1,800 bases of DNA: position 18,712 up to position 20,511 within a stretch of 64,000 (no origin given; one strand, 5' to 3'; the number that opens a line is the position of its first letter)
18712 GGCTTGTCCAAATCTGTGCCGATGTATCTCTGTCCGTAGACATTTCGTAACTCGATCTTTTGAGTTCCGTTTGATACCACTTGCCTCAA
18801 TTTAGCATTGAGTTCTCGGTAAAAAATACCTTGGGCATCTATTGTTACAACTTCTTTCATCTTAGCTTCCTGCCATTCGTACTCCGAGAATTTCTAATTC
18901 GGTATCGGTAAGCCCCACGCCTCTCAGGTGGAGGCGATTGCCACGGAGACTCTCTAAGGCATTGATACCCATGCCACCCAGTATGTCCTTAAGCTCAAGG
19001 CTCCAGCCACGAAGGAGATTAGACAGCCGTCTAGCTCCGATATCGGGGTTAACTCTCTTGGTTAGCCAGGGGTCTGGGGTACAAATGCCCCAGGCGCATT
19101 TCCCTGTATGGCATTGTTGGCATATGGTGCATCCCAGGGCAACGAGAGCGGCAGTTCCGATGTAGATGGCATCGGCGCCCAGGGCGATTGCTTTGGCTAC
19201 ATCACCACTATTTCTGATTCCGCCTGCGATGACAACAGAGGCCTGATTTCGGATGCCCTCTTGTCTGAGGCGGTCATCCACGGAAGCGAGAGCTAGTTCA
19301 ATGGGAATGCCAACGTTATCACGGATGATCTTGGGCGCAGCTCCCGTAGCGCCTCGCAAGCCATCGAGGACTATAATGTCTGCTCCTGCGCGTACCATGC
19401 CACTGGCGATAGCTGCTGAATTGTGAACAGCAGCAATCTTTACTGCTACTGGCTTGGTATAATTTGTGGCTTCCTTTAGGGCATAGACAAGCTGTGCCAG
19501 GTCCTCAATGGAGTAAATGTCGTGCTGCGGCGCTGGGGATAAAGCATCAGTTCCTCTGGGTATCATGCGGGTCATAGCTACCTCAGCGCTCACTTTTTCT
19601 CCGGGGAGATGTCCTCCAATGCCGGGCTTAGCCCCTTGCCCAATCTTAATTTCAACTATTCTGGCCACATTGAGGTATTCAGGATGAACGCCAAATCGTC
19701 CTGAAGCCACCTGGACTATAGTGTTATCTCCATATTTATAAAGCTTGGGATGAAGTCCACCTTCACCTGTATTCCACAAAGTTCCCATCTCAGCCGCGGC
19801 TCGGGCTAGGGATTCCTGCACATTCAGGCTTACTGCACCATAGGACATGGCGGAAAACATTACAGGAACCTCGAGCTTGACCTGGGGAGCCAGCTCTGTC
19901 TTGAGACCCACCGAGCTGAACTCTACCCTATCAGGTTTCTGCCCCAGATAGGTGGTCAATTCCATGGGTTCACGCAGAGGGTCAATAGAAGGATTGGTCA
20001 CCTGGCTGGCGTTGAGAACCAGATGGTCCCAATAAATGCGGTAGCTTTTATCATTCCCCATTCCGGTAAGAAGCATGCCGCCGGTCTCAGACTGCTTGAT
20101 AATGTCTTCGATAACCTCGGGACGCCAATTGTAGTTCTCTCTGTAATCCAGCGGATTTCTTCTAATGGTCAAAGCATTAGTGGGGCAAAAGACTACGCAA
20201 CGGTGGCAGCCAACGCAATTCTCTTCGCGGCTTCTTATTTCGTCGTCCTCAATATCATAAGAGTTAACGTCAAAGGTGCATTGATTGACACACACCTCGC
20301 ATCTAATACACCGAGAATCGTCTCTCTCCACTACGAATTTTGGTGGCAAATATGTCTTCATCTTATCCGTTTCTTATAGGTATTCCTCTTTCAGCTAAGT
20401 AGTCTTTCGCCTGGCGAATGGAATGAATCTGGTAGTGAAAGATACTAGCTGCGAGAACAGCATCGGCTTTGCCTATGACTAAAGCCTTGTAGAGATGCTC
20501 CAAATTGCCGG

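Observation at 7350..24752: Duplicated hisF-gltB(FMN) gene pair, with hisH embedded in a split archaeal-type glutamate synthase operon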

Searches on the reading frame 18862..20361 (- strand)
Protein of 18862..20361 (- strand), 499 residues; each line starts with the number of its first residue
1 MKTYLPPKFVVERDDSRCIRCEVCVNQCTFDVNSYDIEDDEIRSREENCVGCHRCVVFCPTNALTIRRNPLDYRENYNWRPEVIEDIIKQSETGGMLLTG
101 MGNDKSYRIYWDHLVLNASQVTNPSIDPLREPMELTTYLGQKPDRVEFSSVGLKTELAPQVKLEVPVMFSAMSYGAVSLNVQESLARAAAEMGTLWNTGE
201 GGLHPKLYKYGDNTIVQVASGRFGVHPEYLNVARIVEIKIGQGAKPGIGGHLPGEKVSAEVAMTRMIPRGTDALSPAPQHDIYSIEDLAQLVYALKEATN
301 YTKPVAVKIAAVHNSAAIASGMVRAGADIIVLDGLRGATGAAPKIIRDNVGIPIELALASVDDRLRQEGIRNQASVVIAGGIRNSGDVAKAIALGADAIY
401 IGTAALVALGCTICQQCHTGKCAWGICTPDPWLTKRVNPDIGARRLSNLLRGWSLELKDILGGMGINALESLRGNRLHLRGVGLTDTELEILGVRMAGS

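Call 3: search_protein_families(library=pfam, proteins=[window:18862-20361:-])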
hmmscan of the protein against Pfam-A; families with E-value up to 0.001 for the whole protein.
window:18862-20361:- (499 aa): 13 families
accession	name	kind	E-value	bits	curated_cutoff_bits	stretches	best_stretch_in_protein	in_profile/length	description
PF01645.23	Glu_synthase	-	6.9e-136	453.7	20.4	1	106-467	2-369/369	Conserved region in glutamate synthase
PF04898.20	Glu_syn_central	-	5e-17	62.6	22.8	2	310-477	133-270/277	Glutamate synthase central domain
PF01070.24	FMN_dh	-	4.2e-08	33.1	24.9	1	370-411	270-311/350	FMN-dependent dehydrogenase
PF00478.31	IMPDH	-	7.1e-08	32.3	25.6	1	288-403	132-237/345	IMP dehydrogenase / GMP reductase domain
PF12838.12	Fer4_7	-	7.2e-07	30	27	1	17-63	1-52/52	4Fe-4S dicluster domain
PF13187.11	Fer4_9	-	8e-07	29.4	27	1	17-63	1-51/52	4Fe-4S dicluster domain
PF00037.32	Fer4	-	8.5e-07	29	21.1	1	46-65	5-24/24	4Fe-4S binding domain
PF14697.11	Fer4_21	-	9.5e-07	29.3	35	1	14-65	4-58/59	4Fe-4S dicluster domain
PF13484.11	Fer4_16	-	1e-06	29.8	30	1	48-92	1-45/66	4Fe-4S double cluster binding domain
PF13237.11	Fer4_10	-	1.9e-06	28.1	25.5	1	12-60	3-53/53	4Fe-4S dicluster domain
PF03060.21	NMO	-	1.2e-05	25.4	28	1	312-412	142-232/331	Nitronate monooxygenase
PF12837.12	Fer4_6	-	0.00071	19.9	25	0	45-64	5-24/24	4Fe-4S binding domain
PF12797.12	Fer4_2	-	0.00073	19.8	24.5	0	46-61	7-22/22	4Fe-4S binding domain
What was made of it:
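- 18862..20361 (-): GltS FMN subunit with N-terminal 2x[4Fe-4S] ferredoxin domain. PF01645 453.7 bits, full length (call 3)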

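Call 7: search_protein_families(library=ncbifam, proteins=[window:18862-20361:-])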
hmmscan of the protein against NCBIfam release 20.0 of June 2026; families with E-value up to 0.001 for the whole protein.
window:18862-20361:- (499 aa): 38 families (the best 25 are shown)
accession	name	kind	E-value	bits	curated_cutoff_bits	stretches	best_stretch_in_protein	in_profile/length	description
NF008730.0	PRK11750.1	equivalog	3.1e-80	270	1047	2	170-476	864-1169/1490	glutamate synthase large subunit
TIGR01302.1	IMP_dehydrog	equivalog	2.2e-09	36.7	481.5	1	348-403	306-357/450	IMP dehydrogenase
TIGR01304.1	IMP_DH_rel_2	equivalog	1.8e-08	34.1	342.1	1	314-452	194-328/365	GuaB3 family IMP dehydrogenase-related protein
TIGR02151.1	IPP_isom_2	equivalog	3.1e-08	32.9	281.3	1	370-405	256-291/338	type 2 isopentenyl-diphosphate Delta-isomerase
TIGR03966.1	actino_HemFlav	equivalog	8.3e-08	31.3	470.85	1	368-410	297-339/385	pre-mycofactocin synthase MftD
TIGR02912.1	sulfite_red_C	equivalog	9.2e-08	31.4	324.1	1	14-67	167-221/314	sulfite reductase subunit C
NF043069.1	T4HPD_activ_SAM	equivalog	1e-07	31.6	425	1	14-75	49-108/299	trans-4-hydroxy-L-proline dehydratase activase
TIGR04395.1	cutC_activ_rSAM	equivalog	1.2e-07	31.3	360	1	11-68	49-107/309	choline TMA-lyase-activating enzyme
NF038196.1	ferrodoxin_EFR1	subfamily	2.5e-07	31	75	1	15-68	183-233/242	EFR1 family ferrodoxin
NF005311.0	PRK06843.1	equivalog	3.6e-07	29.4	779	1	316-403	205-286/404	inosine 5-monophosphate dehydrogenase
NF041891.1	hdrA_Methbact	equivalog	4.8e-07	28.4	1300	1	9-68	565-622/762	ferredoxin:CoB-CoM heterodisulfide reductase subunit HdrA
NF006183.0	PRK08318.1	equivalog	1.5e-06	27.2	335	1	14-80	340-411/422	NAD-dependent dihydropyrimidine dehydrogenase subunit PreA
TIGR02494.1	PFLE_PFLC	subfamily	2.7e-06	26.8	174.35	1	15-73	47-106/293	glycyl-radical enzyme activating protein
NF006221.0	PRK08348.1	subfamily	4.7e-06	26.3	124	1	14-71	42-99/136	NADH-plastoquinone oxidoreductase subunit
NF045874.1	Vhu_polyferre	exception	7e-06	25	600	1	13-66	193-245/381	F420-non-reducing hydrogenase associated-polyferredoxin VhuB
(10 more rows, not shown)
